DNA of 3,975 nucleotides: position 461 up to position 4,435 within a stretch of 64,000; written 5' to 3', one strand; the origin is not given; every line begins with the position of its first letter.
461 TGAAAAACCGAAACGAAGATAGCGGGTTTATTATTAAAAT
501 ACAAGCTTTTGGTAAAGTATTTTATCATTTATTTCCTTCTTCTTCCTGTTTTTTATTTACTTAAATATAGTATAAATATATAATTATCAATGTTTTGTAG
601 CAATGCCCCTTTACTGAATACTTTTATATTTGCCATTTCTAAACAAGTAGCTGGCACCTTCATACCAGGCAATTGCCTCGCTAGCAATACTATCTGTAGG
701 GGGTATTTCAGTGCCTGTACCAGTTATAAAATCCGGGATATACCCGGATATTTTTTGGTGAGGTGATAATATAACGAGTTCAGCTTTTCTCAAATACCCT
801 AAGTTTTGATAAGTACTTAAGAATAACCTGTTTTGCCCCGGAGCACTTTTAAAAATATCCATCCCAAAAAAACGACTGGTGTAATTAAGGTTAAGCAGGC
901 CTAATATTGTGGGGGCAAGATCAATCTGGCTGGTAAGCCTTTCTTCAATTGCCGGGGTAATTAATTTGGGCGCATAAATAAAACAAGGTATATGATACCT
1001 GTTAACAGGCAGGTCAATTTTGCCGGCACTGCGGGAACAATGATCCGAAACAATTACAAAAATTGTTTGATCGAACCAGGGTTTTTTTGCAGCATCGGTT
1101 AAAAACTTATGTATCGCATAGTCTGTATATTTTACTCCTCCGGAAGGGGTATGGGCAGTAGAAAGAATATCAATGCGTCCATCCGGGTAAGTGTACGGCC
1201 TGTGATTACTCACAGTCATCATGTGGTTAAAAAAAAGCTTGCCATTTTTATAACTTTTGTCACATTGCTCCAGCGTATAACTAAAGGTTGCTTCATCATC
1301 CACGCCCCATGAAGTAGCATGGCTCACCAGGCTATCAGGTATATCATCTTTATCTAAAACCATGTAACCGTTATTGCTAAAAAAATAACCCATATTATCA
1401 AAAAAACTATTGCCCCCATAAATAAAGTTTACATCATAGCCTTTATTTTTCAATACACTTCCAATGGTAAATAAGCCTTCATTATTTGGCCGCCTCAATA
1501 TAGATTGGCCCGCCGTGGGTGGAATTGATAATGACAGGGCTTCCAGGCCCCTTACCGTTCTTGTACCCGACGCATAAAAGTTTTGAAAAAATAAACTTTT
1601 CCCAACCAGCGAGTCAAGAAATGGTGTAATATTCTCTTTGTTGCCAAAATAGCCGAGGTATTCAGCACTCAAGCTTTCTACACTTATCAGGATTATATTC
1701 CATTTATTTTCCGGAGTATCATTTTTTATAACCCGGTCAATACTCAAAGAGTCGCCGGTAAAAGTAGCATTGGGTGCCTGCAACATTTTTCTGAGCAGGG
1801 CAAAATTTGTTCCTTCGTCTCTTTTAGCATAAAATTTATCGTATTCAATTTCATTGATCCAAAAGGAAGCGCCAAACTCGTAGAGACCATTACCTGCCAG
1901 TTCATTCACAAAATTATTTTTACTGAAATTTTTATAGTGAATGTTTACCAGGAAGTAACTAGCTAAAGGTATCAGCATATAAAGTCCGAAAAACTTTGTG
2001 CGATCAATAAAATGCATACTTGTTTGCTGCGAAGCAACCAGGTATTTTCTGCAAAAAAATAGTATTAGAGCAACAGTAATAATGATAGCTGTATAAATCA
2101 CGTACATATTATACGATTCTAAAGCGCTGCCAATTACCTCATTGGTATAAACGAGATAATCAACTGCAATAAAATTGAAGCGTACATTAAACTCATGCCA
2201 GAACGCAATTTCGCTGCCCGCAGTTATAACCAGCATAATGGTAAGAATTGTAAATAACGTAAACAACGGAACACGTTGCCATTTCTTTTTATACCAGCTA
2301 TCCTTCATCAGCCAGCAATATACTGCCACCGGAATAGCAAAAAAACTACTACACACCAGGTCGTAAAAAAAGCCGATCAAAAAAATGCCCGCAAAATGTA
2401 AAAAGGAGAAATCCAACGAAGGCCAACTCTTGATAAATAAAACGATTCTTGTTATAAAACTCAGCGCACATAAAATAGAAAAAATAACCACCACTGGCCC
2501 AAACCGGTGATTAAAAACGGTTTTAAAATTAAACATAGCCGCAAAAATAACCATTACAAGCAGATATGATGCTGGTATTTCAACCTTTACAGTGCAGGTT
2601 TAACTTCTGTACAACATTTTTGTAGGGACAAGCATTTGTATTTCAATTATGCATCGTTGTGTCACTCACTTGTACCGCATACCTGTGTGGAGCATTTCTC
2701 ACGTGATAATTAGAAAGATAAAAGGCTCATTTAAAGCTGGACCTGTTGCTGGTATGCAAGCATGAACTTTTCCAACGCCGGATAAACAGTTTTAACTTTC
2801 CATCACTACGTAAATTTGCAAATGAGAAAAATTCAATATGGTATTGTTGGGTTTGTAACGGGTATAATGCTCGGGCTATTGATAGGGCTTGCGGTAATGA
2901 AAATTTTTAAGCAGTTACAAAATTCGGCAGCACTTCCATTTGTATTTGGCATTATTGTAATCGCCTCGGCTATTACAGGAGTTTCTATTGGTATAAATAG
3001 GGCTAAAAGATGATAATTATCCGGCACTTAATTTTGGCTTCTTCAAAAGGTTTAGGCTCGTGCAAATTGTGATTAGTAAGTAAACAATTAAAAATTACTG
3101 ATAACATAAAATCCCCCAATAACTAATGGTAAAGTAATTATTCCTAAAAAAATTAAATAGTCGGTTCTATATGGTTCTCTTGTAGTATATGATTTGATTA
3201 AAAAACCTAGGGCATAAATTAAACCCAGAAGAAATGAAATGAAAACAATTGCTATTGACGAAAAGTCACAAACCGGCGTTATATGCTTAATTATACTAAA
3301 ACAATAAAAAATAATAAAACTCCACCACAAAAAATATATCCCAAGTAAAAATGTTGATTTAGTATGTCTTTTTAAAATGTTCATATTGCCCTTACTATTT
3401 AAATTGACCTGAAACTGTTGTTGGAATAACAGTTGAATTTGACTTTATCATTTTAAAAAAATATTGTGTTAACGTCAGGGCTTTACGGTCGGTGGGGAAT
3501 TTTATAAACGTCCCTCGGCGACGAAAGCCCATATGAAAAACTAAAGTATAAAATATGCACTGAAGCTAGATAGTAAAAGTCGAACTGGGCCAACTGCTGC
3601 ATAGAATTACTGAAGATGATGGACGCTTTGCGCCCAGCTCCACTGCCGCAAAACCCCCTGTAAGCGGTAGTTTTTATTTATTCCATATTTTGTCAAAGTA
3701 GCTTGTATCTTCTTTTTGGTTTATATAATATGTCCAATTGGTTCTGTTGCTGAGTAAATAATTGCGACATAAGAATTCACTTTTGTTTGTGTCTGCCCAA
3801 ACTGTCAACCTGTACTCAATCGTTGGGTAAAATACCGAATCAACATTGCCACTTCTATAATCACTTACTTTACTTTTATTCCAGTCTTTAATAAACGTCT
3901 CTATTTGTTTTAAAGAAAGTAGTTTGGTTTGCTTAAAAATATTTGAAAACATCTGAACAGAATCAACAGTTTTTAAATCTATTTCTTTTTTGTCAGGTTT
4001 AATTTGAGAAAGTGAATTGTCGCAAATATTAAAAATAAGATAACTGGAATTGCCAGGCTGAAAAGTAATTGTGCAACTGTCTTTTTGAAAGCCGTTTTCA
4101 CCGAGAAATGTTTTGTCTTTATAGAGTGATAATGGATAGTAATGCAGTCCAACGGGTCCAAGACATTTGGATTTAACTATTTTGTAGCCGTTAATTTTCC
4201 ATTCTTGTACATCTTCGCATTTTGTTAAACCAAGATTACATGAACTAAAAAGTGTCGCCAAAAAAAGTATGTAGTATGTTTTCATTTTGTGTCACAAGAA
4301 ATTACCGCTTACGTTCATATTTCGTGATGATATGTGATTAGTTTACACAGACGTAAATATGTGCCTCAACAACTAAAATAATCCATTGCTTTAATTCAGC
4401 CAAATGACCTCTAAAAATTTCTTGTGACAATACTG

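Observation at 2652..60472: Dense 18-copy intergenic REP-like family with a covarying dyad and a hairpin, possibly an HUH-recognised element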

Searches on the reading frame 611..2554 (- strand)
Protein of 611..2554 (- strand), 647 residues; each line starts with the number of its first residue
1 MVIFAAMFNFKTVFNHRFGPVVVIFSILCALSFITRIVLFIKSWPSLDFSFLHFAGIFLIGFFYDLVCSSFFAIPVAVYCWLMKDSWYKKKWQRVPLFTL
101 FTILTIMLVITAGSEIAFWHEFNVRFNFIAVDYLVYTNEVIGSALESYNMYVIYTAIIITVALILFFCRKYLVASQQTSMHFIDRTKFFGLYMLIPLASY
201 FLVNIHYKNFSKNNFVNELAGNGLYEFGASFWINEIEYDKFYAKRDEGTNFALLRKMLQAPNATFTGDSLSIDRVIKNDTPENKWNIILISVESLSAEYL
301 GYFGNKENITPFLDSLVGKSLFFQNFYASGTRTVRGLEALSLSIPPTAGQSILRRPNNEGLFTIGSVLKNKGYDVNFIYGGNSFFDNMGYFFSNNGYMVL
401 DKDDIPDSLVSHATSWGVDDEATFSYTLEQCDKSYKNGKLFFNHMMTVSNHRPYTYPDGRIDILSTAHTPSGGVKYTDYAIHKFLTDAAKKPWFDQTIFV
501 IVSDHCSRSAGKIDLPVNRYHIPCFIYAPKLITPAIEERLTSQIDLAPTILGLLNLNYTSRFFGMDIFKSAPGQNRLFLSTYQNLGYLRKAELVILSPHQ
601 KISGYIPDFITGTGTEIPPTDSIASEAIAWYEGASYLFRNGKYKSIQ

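Call 8: search_protein_families(library=pfam, proteins=[window:611-2554:-])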
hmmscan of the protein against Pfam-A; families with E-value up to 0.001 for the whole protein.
window:611-2554:- (647 aa): 1 family
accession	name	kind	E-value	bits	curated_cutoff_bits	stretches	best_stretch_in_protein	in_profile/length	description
PF00884.28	Sulfatase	-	4.2e-40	138.4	25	1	286-555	2-300/301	Sulfatase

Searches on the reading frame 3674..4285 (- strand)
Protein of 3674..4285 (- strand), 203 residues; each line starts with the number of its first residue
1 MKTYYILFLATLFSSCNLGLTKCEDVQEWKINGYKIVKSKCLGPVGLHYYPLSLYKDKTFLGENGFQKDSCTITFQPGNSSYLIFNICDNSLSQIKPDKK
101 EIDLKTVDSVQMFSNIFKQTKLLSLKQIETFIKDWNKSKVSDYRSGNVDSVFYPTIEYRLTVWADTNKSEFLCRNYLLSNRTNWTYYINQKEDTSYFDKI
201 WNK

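Call 8: search_protein_families(library=pfam, proteins=[window:3674-4285:-])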
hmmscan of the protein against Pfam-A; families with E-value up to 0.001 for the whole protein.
window:3674-4285:- (203 aa): 0 families
